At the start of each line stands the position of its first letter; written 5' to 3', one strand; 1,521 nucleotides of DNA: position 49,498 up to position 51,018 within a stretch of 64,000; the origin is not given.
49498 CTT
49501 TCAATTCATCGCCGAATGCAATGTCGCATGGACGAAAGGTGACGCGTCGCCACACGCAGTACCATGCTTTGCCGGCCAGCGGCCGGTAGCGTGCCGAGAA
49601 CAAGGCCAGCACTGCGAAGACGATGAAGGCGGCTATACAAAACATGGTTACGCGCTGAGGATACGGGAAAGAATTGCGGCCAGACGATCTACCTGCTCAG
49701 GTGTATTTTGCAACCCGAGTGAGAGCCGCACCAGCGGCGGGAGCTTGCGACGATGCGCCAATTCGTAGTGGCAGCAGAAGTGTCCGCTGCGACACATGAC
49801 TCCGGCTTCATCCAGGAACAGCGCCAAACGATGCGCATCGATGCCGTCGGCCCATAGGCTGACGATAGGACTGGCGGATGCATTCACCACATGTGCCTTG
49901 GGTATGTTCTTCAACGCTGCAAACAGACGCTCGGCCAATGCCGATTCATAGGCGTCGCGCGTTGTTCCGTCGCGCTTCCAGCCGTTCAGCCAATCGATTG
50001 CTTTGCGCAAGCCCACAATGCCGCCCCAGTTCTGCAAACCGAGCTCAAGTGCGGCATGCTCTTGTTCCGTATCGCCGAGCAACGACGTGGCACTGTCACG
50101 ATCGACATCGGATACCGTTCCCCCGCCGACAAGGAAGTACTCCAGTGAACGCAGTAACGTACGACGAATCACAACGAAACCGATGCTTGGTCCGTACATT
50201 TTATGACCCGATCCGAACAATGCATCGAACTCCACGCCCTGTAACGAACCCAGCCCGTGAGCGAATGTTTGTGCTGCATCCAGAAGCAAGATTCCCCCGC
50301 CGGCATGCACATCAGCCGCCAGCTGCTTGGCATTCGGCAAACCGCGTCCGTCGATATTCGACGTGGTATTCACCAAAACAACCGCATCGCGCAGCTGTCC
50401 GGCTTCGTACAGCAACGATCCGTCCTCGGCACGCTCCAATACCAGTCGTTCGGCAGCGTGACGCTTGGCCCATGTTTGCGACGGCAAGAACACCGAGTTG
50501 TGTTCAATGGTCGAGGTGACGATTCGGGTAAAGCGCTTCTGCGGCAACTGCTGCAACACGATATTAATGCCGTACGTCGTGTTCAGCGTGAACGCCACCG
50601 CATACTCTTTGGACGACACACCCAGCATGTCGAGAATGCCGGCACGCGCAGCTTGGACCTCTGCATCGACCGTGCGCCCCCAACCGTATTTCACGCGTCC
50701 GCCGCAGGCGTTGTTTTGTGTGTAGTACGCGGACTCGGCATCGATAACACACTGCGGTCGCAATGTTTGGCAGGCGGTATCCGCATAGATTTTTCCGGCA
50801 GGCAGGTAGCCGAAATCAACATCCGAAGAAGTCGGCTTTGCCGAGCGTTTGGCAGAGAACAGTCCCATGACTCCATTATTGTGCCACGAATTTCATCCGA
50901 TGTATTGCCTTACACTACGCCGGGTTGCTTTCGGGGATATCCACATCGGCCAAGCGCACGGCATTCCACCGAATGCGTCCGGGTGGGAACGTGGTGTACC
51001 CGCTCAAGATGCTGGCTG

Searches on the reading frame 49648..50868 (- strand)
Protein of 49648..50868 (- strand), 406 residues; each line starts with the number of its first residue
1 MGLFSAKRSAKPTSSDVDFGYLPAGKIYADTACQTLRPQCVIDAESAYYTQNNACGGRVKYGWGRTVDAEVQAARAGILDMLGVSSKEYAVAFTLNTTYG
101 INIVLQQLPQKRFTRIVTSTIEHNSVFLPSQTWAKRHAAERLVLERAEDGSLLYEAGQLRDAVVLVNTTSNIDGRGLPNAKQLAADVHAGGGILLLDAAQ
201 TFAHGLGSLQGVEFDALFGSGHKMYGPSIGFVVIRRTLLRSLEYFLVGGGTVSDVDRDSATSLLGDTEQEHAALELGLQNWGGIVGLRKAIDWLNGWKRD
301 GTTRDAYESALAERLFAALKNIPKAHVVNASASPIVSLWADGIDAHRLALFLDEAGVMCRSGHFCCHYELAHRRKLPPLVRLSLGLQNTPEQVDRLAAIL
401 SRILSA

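Call 81: search_protein_families(library=pfam, proteins=[window:49648-50868:-], max_evalue=0.00001)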
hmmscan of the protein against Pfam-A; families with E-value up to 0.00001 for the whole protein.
window:49648-50868:- (406 aa): 1 family
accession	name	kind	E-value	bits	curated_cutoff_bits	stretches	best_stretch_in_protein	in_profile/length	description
PF00266.25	Aminotran_5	-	3.3e-60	204.4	21.5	1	27-396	1-371/371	Aminotransferase class-V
